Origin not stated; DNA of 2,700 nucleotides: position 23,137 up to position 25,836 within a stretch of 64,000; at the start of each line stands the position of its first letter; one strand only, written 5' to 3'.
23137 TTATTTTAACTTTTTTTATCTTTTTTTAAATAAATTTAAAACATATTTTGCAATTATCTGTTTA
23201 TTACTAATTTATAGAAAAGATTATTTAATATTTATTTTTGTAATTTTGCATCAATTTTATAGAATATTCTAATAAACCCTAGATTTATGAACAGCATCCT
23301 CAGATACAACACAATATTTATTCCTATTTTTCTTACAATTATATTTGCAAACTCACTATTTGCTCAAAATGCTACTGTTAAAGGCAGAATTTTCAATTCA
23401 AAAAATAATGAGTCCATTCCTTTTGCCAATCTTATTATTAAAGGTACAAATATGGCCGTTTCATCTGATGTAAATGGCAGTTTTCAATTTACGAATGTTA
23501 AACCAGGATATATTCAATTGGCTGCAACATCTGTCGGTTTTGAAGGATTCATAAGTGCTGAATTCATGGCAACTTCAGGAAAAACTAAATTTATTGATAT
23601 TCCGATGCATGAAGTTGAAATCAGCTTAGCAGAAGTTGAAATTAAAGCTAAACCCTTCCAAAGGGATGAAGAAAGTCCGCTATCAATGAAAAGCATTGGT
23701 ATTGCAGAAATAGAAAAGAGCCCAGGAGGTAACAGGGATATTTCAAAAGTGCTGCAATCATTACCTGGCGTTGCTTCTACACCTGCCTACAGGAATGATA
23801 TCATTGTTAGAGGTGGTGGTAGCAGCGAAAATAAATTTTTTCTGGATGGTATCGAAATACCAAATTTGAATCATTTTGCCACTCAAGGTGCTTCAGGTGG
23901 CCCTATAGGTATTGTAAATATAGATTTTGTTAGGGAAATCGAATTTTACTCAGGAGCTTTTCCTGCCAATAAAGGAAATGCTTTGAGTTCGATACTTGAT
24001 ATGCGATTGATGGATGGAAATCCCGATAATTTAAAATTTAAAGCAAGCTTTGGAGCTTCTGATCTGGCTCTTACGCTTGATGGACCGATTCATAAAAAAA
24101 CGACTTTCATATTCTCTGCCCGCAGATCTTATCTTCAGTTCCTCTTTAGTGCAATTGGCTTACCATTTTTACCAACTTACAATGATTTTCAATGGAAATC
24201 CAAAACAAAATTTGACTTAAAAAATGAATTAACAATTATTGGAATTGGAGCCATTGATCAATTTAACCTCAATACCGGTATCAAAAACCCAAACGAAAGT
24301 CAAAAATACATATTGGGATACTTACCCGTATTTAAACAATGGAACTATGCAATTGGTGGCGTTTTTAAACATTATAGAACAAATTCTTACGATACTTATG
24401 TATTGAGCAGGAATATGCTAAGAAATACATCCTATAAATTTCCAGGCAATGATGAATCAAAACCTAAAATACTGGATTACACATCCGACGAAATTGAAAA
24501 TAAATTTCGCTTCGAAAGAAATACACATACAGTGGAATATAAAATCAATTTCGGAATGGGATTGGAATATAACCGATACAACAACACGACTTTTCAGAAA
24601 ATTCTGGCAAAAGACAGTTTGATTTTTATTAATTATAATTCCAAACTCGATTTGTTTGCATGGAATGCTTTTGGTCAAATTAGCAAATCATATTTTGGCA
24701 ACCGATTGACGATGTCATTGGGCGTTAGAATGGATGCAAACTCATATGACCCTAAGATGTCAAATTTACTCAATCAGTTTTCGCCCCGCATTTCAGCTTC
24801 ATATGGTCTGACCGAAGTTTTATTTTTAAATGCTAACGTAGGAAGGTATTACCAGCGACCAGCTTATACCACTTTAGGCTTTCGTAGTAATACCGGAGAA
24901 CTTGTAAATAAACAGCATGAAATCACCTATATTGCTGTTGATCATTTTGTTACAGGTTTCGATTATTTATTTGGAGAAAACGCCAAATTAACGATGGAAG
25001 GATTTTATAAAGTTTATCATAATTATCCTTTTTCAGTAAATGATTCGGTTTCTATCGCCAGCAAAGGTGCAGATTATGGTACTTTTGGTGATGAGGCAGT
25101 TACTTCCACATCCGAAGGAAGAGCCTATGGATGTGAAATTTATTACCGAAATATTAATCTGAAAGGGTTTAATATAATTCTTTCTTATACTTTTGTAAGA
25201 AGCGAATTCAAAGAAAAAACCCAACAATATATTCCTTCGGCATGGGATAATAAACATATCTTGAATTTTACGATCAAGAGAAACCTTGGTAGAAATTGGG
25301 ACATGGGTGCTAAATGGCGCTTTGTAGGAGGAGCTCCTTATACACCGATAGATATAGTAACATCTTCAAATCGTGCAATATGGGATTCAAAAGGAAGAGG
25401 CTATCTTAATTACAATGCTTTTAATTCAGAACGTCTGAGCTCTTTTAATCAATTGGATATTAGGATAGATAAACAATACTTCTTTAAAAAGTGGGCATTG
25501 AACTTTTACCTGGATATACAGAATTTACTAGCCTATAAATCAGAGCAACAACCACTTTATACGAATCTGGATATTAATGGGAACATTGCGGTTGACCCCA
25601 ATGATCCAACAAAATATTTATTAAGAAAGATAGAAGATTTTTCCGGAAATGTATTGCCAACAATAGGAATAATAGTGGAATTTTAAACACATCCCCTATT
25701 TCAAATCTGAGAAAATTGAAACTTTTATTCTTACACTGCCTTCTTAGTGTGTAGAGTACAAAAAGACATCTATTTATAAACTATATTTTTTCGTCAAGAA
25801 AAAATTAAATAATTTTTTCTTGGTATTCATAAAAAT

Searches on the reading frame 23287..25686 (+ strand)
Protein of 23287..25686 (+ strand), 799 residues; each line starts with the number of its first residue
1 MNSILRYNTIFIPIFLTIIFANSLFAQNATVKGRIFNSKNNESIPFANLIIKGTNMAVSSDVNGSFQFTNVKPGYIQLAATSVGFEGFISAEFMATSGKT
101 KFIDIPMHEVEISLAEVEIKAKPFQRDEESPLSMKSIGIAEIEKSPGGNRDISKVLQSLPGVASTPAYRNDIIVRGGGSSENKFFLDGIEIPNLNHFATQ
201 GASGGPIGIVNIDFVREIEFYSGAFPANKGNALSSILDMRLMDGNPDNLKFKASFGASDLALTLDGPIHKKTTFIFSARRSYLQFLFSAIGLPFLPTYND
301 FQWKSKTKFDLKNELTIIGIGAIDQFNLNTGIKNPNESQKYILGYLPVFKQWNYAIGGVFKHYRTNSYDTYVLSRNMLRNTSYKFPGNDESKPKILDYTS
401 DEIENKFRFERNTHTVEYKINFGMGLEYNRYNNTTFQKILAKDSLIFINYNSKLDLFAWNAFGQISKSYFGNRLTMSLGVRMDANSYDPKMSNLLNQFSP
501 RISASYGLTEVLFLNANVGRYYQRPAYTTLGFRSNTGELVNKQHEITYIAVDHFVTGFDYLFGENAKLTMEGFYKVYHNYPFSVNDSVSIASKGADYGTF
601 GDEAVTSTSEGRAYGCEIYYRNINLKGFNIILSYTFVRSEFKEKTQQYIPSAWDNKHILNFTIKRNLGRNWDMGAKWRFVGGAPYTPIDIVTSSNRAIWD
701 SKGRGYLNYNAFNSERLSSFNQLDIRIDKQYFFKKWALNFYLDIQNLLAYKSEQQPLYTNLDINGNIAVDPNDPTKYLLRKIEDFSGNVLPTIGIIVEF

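Call 71: search_protein_families(library=pfam, proteins=[window:23287-25686:+], max_evalue=0.00001)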
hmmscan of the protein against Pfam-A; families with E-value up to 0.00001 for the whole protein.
window:23287-25686:+ (799 aa): 3 families
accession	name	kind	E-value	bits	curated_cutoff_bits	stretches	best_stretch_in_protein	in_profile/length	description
PF13715.12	CarbopepD_reg_2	-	5e-12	46.1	32.2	1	31-117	1-86/88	CarboxypepD_reg-like domain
PF07715.20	Plug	-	2.1e-10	41.5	23.9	1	128-230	3-100/107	TonB-dependent Receptor Plug Domain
PF13620.12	CarboxypepD_reg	-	1.5e-09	38.5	32.3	1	30-107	1-81/82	Carboxypeptidase regulatory-like domain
